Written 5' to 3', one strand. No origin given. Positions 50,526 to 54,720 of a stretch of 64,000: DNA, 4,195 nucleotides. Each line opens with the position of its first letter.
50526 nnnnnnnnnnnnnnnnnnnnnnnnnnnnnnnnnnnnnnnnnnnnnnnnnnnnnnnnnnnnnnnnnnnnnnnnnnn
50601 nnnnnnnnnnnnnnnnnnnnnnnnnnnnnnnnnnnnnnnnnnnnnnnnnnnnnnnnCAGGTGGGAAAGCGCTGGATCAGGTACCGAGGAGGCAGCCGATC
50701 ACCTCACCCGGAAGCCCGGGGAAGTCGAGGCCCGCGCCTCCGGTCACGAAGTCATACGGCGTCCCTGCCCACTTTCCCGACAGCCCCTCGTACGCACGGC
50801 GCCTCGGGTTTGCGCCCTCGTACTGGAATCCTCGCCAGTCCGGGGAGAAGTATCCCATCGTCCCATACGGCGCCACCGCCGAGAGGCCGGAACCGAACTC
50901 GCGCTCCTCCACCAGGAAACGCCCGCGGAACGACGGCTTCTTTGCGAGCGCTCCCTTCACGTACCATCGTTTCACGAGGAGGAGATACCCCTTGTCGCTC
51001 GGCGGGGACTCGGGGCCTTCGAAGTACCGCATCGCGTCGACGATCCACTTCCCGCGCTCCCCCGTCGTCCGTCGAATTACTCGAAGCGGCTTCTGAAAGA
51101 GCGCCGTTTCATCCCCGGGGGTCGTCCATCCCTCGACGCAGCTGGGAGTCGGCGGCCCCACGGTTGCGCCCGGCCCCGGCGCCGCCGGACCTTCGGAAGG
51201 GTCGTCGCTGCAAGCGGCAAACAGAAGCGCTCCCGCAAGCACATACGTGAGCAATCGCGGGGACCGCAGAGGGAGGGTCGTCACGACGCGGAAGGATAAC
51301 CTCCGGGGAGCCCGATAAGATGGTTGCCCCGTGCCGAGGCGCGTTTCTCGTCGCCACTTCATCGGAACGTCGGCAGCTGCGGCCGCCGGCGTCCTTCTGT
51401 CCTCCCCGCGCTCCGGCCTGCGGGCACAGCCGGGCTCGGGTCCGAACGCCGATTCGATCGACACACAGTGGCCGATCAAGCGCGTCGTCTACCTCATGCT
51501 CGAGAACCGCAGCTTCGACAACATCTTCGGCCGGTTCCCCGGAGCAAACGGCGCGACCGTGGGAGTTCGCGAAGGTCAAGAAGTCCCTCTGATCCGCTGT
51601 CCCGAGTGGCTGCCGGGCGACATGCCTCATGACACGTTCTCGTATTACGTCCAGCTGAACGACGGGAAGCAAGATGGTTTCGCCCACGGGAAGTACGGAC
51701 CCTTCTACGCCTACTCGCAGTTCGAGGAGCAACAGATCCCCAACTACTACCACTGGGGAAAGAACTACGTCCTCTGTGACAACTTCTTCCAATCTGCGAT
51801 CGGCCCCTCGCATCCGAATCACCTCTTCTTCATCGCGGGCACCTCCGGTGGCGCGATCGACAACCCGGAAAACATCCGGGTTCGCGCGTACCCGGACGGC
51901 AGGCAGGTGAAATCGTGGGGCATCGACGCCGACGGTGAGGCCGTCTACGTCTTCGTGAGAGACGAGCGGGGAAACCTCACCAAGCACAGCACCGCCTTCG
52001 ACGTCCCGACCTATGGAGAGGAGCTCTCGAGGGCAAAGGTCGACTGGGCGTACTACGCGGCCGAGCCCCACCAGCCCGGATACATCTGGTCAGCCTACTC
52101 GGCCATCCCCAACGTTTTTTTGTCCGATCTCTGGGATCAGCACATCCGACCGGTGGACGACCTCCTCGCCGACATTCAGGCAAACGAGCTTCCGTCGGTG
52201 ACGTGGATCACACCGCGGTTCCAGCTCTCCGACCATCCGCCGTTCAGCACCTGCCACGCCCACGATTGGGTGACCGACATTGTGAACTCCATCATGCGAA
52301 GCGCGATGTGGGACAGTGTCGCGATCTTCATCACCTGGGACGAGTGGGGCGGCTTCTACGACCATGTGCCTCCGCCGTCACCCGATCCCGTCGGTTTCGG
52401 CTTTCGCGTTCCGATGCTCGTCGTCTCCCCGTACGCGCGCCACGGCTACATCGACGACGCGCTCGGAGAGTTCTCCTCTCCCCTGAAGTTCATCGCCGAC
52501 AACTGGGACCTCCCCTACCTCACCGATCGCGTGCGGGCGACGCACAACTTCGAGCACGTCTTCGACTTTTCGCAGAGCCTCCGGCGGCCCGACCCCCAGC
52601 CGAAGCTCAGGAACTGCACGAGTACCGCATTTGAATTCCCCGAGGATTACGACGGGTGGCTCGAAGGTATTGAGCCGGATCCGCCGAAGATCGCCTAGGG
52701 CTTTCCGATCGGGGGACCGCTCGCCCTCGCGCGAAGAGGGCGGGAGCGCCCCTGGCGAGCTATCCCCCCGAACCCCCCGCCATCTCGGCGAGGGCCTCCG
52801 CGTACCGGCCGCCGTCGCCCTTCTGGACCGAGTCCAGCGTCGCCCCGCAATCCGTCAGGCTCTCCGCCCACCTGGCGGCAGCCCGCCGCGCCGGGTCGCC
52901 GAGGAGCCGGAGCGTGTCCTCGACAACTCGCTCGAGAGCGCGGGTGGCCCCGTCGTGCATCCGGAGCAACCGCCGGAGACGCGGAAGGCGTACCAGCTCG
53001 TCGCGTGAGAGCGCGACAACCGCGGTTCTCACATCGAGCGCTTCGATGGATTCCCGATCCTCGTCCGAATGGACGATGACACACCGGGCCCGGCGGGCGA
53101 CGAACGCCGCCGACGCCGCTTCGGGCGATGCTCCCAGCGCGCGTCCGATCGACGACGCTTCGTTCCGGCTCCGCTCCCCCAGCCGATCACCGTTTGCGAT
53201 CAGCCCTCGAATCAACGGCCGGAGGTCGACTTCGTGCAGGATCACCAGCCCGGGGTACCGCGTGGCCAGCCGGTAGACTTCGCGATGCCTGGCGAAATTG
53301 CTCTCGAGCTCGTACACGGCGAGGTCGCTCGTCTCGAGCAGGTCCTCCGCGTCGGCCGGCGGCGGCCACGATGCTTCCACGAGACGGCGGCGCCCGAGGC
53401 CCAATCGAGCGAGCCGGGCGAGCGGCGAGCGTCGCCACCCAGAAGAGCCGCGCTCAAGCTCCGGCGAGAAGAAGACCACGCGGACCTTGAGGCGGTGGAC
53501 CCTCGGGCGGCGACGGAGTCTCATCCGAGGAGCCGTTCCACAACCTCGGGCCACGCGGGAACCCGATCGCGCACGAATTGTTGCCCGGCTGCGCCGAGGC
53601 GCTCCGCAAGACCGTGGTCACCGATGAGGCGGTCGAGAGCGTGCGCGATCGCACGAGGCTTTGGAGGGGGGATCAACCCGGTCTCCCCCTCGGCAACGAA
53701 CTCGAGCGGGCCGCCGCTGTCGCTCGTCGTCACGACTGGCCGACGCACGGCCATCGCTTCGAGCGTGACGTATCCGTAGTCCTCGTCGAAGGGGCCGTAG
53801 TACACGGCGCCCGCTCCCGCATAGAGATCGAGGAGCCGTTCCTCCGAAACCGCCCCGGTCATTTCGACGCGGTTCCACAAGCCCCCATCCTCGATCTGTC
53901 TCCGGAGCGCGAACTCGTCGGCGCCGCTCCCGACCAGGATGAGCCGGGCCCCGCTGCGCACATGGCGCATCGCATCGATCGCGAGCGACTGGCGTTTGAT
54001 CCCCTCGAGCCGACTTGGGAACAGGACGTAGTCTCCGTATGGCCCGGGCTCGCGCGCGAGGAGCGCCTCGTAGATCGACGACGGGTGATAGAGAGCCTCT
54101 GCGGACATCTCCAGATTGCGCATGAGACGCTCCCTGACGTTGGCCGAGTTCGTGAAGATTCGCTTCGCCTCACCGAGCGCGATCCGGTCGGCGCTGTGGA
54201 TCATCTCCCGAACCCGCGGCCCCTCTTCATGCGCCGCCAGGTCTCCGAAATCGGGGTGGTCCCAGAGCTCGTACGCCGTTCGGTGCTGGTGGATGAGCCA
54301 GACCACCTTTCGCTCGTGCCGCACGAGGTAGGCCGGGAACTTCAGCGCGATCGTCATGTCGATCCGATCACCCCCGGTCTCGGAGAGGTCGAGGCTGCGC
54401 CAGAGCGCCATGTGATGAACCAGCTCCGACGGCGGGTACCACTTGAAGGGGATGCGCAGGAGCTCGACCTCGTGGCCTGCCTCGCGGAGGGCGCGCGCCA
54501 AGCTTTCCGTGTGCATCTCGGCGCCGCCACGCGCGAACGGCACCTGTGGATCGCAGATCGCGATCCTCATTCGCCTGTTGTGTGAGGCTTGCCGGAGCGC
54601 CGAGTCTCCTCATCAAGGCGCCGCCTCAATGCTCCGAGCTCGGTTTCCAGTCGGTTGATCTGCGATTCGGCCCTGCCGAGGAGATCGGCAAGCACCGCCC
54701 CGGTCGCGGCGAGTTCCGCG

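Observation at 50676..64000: Candidate phosphate-limitation membrane-lipid remodelling and phosphoester-scavenging island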

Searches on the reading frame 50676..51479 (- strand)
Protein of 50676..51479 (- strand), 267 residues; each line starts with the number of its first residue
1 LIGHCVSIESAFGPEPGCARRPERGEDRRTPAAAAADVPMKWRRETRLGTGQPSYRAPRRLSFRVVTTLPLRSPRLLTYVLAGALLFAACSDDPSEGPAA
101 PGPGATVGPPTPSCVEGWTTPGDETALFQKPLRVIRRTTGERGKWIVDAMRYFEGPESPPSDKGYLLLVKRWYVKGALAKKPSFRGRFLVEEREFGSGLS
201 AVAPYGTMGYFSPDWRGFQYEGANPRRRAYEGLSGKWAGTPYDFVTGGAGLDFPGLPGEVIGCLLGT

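Call 5: search_protein_families(library=pfam, proteins=[window:50676-51479:-], max_evalue=0.01)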
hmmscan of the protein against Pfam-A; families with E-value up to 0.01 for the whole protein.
window:50676-51479:- (267 aa): 0 families

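Call 7: search_protein_families(library=ncbifam, proteins=[window:50676-51479:-], max_evalue=0.01)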
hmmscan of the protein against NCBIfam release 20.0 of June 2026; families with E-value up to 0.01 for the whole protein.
window:50676-51479:- (267 aa): 0 families

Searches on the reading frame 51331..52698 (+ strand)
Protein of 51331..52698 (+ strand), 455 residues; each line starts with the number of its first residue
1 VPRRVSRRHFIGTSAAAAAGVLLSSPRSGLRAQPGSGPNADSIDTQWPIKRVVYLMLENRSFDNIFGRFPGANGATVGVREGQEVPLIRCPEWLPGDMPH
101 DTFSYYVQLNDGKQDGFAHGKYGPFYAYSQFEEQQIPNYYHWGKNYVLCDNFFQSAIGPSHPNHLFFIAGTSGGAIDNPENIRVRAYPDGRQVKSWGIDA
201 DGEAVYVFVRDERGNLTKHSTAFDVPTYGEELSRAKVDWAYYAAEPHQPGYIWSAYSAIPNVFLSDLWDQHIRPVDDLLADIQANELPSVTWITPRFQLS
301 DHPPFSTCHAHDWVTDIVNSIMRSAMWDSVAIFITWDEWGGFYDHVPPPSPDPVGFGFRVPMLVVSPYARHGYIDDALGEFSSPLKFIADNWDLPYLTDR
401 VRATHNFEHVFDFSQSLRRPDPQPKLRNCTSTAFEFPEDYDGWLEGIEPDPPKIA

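Call 5: search_protein_families(library=pfam, proteins=[window:51331-52698:+], max_evalue=0.01)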
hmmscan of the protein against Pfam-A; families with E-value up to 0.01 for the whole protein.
window:51331-52698:+ (455 aa): 2 families
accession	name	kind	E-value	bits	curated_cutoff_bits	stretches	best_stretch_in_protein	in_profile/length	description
PF04185.19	Phosphoesterase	-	3.7e-65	220.8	23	1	49-395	1-356/356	Phosphoesterase family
PF10518.14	TAT_signal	-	0.00052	20.3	22.7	1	5-23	2-20/21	TAT (twin-arginine translocation) pathway signal sequence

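Call 7: search_protein_families(library=ncbifam, proteins=[window:51331-52698:+], max_evalue=0.01)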
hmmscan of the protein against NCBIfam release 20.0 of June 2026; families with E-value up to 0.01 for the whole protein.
window:51331-52698:+ (455 aa): 3 families
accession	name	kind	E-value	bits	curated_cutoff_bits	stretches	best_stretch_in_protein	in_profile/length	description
TIGR03397.1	acid_phos_Burk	subfamily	1.6e-43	149.6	362.75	3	247-398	305-456/483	acid phosphatase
TIGR03396.1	PC_PLC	equivalog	2.7e-43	148.4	580.25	3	96-351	111-350/688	phosphocholine-specific phospholipase C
TIGR01409.1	TAT_signal_seq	domain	0.0011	19.2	16.7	1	5-28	1-24/29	twin-arginine translocation signal domain-containing protein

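Call 56: search_solved_structures(query=window:51331-52698:+, max_evalue=0.001, show_alignments=1)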
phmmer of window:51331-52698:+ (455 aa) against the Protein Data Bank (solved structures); distinct sequences matched with E-value up to 0.001: 6.
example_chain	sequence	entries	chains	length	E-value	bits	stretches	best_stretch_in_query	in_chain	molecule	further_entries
2d1g_A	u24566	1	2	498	3.6e-28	101.6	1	272-416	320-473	acid phosphatase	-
9gye_A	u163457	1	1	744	4.7e-25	91.3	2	265-352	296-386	phospholipase C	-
8yk5_A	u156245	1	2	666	1.4e-23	86.5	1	275-423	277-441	phospholipase C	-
8k3g_A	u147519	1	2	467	2e-22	82.7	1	268-412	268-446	Phospholipase C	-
9gy2_A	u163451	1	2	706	6.4e-18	67.8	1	273-351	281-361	phospholipase C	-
8hav_A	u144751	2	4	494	4e-15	58.6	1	300-353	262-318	Non-specific phospholipase C4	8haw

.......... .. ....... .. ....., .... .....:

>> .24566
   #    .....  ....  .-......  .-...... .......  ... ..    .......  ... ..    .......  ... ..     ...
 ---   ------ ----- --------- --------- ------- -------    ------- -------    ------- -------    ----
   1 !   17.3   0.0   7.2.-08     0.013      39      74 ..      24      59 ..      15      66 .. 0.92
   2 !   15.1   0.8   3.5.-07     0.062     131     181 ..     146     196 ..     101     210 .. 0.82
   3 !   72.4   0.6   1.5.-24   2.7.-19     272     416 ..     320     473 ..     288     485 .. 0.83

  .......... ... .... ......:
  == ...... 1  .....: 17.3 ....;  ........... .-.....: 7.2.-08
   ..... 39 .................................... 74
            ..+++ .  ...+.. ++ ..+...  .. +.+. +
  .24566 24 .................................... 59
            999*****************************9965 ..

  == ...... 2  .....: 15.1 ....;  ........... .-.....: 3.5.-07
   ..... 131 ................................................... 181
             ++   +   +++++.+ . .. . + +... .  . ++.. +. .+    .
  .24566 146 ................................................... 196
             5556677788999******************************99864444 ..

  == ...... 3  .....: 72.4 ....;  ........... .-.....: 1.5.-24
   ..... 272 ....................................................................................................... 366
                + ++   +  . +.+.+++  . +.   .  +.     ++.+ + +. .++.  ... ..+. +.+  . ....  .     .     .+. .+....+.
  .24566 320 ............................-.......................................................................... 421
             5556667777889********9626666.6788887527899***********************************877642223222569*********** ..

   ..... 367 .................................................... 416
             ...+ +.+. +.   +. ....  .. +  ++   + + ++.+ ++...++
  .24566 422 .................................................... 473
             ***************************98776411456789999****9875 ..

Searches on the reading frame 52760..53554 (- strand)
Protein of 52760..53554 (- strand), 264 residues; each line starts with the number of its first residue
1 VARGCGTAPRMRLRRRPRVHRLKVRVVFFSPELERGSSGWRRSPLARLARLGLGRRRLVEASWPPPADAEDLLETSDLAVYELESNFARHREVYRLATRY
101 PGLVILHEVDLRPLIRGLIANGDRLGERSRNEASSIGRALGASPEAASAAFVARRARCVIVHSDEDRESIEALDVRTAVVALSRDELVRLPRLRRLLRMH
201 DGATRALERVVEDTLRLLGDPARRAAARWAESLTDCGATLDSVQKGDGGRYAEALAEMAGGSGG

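Call 5: search_protein_families(library=pfam, proteins=[window:52760-53554:-], max_evalue=0.01)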
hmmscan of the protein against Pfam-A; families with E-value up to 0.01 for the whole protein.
window:52760-53554:- (264 aa): 0 families

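Call 7: search_protein_families(library=ncbifam, proteins=[window:52760-53554:-], max_evalue=0.01)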
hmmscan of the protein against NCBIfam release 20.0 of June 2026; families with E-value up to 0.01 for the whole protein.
window:52760-53554:- (264 aa): 0 families

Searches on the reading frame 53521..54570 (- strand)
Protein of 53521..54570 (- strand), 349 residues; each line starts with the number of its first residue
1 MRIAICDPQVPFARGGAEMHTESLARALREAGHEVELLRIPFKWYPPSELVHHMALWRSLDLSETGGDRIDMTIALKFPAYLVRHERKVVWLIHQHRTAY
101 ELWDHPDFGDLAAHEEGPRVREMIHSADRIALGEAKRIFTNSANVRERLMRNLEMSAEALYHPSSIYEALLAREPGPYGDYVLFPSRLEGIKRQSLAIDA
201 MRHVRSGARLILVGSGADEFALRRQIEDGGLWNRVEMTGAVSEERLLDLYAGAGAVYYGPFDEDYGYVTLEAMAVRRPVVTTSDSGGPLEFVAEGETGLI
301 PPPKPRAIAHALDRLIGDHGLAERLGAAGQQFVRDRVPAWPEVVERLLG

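Call 5: search_protein_families(library=pfam, proteins=[window:53521-54570:-], max_evalue=0.01)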
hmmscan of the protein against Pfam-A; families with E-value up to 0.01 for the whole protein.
window:53521-54570:- (349 aa): 6 families
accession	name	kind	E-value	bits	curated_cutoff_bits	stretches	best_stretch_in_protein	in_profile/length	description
PF00534.26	Glycos_transf_1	-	2.9e-27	95.7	26.4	1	181-331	17-171/172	Glycosyl transferases group 1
PF13692.12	Glyco_trans_1_4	-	4.8e-22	79.2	27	1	181-318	3-142/142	Glycosyl transferases group 1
PF13439.12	Glyco_transf_4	-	1.5e-06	28.8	28.5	1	15-40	2-26/170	Glycosyltransferase Family 4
PF20706.3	GT4-conflict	-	1.6e-05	24.6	26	1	87-286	107-315/385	Family 4 Glycosyltransferase in conflict systems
PF13579.12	Glyco_trans_4_4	-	3.3e-05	24.7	29.7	1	15-39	1-25/158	Glycosyl transferase 4-like domain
PF13524.12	Glyco_trans_1_2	-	0.004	17.5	25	1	194-335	2-131/144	Glycosyl transferase-like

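Call 7: search_protein_families(library=ncbifam, proteins=[window:53521-54570:-], max_evalue=0.01)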
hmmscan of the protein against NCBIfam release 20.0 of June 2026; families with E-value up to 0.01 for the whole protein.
window:53521-54570:- (349 aa): 25 families
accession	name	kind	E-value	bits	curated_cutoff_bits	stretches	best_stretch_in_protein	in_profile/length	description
NF041876.1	EPS_EpsE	equivalog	3.2e-18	66.1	400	1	187-335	222-378/389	exopolysaccharide biosynthesis GT4 family glycosyltransferase EpsE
TIGR04063.1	stp3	hypoth_equivalog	2.2e-17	63.1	442.05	1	188-345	225-386/397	TIGR04063 family PEP-CTERM/XrtA system glycosyltransferase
TIGR02149.1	glgA_Coryne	subfamily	3.7e-13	49.3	302.4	1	181-346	206-382/391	glycogen synthase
TIGR03088.1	stp2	hypoth_equivalog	5.6e-13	48.7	409.05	1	187-337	202-357/374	TIGR03088 family PEP-CTERM/XrtA system glycosyltransferase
TIGR04047.1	MSMEG_0565_glyc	hypoth_equivalog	5.2e-12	45.5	259.85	1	233-334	257-356/373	MSMEG_0565 family glycosyltransferase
TIGR03449.1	mycothiol_MshA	equivalog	8.1e-12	44.7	462.5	1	214-334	264-385/406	D-inositol-3-phosphate glycosyltransferase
TIGR03999.1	thiol_BshA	equivalog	1.5e-11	43.9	273.7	1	189-333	209-353/375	N-acetyl-alpha-D-glucosaminyl L-malate synthase BshA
TIGR04157.1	glyco_rSAM_CFB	subfamily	2.2e-10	40.1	400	1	182-298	230-345/406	TIGR04157 family glycosyltransferase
NF046085.1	XrtY_assoc_Gly1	equivalog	4.7e-09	35.6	400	1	182-324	212-355/387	XrtY-associated glycosyltransferase XYAG1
NF041010.1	glycosy_Agl16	equivalog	5e-09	35.5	575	1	179-327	179-326/352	glycosylation protein Agl16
NF053787.1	GlcN_PG_synth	equivalog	3.6e-08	32.6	480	1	184-348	202-353/361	N-acetylglucosaminyl phosphatidylglycerol synthase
NF038229.1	Glyco4_Geo_Pelo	equivalog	2.3e-07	30.1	400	1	131-339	106-322/338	GPMC system family 4 glycosyltransferase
NF038295.1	EPS_HpsP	equivalog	5.3e-07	29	550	1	181-343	209-376/388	hormogonium polysaccharide biosynthesis glycosyltransferase HpsP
NF012028.0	PRK15484.1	subfamily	5.5e-07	29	618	1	224-346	246-370/380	lipopolysaccharide N-acetylglucosaminyltransferase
NF047684.1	TeichurnBiosyTuaC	equivalog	4e-06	26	550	1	196-320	236-356/391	teichuronic acid biosynthesis protein TuaC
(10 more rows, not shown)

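Call 57: search_solved_structures(query=window:53521-54570:-, max_evalue=0.00001)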
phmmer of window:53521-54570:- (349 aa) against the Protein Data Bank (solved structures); distinct sequences matched with E-value up to 0.00001: 10.
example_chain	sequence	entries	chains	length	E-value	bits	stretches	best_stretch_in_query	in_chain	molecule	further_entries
6kih_A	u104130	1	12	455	2e-13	53.3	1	181-334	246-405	Tll1590 protein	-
2f9f_A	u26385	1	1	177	3.8e-09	39.3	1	178-308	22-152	first mannosyl transferase (wbaZ-1)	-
3c4q_A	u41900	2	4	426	3.8e-08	36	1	215-333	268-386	Predicted glycosyltransferases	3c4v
3c48_A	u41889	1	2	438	4e-08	35.9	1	215-333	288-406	Predicted glycosyltransferases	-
5d00_A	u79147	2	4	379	1.2e-06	31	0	181-328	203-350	N-acetyl-alpha-D-glucosaminyl L-malate synthase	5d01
4xso_B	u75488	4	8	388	1.8e-06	30.5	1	170-327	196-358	Alr3699 protein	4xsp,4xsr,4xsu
5ze7_B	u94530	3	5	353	2.9e-06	29.8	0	238-316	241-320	UDP-glucose:tetrahydrobiopterin glucosyltransferase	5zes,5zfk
5zer_A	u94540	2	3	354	3e-06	29.8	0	238-316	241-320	UDP-glucose:tetrahydrobiopterin glucosyltransferase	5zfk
7qnt_AAA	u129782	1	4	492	7.3e-06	28.5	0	208-336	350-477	TarM(Se)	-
7qd7_AAA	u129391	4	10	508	7.7e-06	28.4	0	208-336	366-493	TarM(Se)_G117R | TarM(Se)_G117R-4RboP | TarM(Se)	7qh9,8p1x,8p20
